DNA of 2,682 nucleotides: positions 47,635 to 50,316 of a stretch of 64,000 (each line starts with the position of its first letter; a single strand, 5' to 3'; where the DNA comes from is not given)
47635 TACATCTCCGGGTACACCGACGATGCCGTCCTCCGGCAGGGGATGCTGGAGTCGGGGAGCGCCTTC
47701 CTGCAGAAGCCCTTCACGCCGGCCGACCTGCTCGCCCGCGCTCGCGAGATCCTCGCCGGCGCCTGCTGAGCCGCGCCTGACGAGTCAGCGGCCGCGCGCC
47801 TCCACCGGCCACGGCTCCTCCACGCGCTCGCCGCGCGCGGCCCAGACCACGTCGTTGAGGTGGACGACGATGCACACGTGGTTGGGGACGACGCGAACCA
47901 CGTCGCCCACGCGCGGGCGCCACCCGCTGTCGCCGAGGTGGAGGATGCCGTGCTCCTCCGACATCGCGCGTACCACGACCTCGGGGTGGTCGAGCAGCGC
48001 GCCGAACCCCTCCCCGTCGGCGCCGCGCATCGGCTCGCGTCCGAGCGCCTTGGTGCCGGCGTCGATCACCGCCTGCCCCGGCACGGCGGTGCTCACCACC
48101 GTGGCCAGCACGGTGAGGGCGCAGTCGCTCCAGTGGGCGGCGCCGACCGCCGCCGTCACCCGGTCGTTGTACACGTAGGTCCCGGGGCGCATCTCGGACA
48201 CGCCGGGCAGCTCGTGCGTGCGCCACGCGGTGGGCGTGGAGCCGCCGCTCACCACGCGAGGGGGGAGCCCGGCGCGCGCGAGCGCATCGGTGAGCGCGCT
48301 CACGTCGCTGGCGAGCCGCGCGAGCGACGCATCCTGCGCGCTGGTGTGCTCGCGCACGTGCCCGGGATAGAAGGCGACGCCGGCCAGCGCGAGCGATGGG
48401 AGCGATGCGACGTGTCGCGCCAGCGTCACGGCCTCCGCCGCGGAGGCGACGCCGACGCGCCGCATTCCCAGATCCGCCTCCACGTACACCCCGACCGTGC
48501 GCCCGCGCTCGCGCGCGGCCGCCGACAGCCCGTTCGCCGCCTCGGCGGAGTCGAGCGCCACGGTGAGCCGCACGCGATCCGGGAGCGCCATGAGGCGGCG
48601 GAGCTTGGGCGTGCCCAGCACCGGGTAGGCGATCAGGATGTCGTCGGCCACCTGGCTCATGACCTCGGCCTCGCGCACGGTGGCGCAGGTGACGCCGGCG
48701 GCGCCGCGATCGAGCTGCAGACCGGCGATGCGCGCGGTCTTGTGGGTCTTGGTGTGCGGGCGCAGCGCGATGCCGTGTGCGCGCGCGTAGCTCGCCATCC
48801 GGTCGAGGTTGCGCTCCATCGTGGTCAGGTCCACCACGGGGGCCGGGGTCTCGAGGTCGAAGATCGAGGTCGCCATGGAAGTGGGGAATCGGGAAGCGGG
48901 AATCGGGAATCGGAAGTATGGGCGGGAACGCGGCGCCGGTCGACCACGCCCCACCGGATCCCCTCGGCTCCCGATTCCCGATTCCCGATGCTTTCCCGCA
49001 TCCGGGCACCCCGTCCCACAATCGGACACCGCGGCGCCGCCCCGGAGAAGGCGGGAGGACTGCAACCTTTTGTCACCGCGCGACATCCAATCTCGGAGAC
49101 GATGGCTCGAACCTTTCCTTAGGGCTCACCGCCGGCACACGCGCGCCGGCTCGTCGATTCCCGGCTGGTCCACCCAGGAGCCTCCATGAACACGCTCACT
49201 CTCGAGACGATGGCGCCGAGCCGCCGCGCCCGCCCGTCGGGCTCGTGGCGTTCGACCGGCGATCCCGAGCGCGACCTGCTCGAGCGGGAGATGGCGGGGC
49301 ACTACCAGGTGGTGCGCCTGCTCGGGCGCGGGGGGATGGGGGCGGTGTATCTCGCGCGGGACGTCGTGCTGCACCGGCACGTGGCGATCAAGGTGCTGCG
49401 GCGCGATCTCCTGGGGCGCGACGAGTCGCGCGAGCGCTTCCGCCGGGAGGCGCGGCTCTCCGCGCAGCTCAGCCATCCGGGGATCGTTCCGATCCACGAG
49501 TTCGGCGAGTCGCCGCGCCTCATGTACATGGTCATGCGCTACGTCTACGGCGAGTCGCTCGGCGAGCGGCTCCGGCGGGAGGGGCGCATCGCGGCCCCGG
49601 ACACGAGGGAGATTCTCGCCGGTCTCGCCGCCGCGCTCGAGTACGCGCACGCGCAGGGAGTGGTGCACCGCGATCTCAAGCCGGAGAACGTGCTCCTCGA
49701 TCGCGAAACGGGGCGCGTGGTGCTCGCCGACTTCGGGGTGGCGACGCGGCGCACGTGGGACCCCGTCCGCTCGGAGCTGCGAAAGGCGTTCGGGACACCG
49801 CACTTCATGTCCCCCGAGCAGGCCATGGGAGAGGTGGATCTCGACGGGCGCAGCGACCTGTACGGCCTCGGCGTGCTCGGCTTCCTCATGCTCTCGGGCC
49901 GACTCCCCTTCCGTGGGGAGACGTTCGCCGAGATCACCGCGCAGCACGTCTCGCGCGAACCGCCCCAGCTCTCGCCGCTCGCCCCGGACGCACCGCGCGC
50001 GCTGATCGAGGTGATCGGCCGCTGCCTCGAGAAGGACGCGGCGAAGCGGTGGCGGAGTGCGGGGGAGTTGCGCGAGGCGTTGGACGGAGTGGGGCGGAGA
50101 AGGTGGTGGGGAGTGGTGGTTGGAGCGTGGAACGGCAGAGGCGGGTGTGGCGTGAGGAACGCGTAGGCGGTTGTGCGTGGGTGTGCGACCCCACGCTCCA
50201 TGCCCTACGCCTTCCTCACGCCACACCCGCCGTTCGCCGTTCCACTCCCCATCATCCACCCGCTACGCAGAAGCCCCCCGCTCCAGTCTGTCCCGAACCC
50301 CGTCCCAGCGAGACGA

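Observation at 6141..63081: Modular heptanucleotide-array palindromic elements occupy about half of the larger intergenic gaps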

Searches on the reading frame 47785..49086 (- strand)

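Call 18: search_protein_families(library=pfam, proteins=[window:47785-49086:-])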
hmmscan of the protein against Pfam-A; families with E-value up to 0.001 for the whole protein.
window:47785-49086:- (433 aa): 2 families
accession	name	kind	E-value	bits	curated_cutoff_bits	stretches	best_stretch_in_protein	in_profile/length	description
PF01168.26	Ala_racemase_N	-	8.2e-27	94.8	24.1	1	85-308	1-218/220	Alanine racemase, N-terminal domain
PF14031.13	D-ser_dehydrat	-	7.5e-24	84.6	22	1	323-413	1-93/97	Putative serine dehydratase domain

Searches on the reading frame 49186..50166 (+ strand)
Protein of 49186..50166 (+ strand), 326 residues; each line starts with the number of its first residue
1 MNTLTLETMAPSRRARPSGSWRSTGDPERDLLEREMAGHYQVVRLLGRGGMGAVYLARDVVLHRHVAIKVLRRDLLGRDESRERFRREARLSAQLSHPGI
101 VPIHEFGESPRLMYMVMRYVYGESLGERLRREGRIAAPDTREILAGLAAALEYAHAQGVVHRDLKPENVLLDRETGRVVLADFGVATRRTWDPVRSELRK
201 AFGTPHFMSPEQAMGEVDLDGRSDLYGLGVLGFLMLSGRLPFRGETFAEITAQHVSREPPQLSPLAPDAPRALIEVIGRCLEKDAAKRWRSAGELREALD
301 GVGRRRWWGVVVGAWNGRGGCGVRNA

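Call 17: find_encoding_contigs(protein=window:49186-50166:+, flank=3000, max_places=4)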
Protein window:49186-50166:+ (326 aa): no gene with exactly this product is on record in the collection.

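Call 18: search_protein_families(library=pfam, proteins=[window:49186-50166:+])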
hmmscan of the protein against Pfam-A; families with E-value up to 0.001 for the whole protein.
window:49186-50166:+ (326 aa): 6 families
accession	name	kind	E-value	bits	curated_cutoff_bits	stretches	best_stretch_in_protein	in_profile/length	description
PF00069.31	Pkinase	-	2.2e-49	168.6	31.7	1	40-290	1-253/263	Protein kinase domain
PF07714.23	PK_Tyr_Ser-Thr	-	9.7e-30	104.2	23.1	1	42-289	3-249/258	Protein tyrosine and serine/threonine kinase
PF01636.29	APH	-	3.2e-06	27.5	23.2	1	140-184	150-195/239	Phosphotransferase enzyme family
PF03109.22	ABC1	-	3.3e-05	23.6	22.9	1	113-188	143-216/244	ABC1 atypical kinase-like domain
PF06293.20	Kdo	-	0.00014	21.8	21.3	1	123-190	103-173/207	Lipopolysaccharide kinase (Kdo/WaaP) family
PF14531.12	Kinase-like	-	0.00029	20.6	25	1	153-245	160-254/289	Kinase-like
